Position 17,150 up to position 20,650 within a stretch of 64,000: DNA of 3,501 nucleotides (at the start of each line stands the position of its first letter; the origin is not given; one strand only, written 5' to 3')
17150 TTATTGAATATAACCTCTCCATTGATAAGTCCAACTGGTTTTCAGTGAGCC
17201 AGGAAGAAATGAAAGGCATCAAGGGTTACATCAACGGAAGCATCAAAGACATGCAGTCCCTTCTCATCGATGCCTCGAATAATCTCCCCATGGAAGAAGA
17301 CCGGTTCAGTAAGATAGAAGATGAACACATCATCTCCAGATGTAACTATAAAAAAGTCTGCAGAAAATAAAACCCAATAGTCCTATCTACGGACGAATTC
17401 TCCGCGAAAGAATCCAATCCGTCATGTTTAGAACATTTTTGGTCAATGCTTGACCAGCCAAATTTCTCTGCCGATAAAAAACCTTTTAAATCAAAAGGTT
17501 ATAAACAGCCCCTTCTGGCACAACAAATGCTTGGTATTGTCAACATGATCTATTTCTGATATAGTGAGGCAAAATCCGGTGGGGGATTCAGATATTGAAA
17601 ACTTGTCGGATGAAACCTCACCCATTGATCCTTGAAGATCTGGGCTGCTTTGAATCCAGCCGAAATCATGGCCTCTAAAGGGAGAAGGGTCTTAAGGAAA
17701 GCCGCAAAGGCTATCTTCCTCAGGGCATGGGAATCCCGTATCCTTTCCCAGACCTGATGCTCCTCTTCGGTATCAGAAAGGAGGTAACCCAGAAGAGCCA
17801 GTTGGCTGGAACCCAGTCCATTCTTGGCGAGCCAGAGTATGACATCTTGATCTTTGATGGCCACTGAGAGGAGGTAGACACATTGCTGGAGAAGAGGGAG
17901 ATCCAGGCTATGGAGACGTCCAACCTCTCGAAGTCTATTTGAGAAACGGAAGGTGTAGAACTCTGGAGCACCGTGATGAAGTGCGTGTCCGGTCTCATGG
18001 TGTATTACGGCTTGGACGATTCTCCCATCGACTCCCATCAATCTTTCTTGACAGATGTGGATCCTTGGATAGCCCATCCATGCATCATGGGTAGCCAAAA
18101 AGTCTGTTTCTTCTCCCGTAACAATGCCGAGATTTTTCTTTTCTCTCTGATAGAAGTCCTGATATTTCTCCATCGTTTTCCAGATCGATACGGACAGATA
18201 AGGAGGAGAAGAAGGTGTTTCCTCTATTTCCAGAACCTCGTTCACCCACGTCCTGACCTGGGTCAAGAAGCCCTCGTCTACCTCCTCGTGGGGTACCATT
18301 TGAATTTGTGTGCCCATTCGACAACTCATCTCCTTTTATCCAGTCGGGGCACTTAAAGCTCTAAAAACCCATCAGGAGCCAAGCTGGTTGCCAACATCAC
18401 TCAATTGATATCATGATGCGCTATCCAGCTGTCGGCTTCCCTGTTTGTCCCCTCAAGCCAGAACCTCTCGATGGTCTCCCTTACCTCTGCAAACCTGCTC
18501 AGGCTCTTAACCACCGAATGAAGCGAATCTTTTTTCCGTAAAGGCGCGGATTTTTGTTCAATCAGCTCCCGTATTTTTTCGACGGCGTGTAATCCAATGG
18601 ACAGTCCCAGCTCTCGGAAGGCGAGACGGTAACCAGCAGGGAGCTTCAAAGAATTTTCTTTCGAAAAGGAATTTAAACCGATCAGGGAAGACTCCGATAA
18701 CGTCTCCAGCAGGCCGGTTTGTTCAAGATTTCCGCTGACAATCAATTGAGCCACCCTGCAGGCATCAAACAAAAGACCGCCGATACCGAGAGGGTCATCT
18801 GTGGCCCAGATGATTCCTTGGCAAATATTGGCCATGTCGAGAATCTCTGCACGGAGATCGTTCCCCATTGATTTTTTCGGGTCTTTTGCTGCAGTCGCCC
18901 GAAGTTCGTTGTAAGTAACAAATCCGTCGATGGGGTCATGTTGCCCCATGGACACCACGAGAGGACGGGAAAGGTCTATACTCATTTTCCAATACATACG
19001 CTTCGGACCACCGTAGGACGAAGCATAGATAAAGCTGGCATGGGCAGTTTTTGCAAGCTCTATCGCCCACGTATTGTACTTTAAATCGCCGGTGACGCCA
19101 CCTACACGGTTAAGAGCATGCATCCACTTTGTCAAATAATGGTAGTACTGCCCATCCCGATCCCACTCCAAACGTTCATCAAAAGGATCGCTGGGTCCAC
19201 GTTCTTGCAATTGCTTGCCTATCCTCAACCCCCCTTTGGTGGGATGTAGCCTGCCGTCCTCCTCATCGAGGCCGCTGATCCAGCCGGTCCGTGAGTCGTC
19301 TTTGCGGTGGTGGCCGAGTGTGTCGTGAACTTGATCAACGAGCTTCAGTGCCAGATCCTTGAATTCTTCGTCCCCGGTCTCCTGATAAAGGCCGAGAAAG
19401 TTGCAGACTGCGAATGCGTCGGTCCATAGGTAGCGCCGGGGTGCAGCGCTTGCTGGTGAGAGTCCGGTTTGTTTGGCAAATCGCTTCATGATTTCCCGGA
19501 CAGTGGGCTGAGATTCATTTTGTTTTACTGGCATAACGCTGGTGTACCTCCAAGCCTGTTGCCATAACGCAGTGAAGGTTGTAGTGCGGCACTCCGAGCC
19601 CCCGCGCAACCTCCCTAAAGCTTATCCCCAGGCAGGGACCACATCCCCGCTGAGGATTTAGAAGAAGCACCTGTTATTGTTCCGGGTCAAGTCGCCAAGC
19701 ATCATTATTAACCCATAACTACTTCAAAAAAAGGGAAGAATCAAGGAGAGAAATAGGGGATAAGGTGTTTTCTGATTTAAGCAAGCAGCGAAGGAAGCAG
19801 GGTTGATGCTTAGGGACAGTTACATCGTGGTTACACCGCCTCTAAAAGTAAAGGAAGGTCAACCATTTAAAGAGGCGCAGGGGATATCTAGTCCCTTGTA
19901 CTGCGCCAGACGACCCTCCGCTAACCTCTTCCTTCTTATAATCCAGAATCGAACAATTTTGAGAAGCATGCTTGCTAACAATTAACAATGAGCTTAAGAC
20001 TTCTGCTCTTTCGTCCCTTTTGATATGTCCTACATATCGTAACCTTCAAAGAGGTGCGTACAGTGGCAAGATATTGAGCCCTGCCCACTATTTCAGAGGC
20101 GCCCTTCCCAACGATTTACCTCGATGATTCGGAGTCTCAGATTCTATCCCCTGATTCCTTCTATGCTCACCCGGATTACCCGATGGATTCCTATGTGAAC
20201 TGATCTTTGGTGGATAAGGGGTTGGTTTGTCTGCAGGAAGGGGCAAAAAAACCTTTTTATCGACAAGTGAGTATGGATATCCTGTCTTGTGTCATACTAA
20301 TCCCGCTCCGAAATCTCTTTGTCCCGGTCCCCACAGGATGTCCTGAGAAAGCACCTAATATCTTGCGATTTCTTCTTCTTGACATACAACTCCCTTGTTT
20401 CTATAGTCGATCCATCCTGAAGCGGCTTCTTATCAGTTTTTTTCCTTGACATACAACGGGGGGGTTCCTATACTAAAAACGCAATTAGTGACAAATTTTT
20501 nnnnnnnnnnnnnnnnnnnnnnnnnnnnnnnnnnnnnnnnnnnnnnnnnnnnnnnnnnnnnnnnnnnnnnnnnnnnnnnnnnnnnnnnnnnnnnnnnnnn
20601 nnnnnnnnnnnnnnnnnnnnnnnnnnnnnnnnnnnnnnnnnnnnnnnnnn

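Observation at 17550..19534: Convergent two-gene operon of unknowns (402-aa protein plus HExxH-motif protein) facing the helicase-nuclease pair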

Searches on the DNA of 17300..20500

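Call 88: search_rna_families(source=window, start=17300, end=20500, threshold=evalue, max_evalue=1)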
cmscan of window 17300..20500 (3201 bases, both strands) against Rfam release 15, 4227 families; matches with E-value up to 1: 0.
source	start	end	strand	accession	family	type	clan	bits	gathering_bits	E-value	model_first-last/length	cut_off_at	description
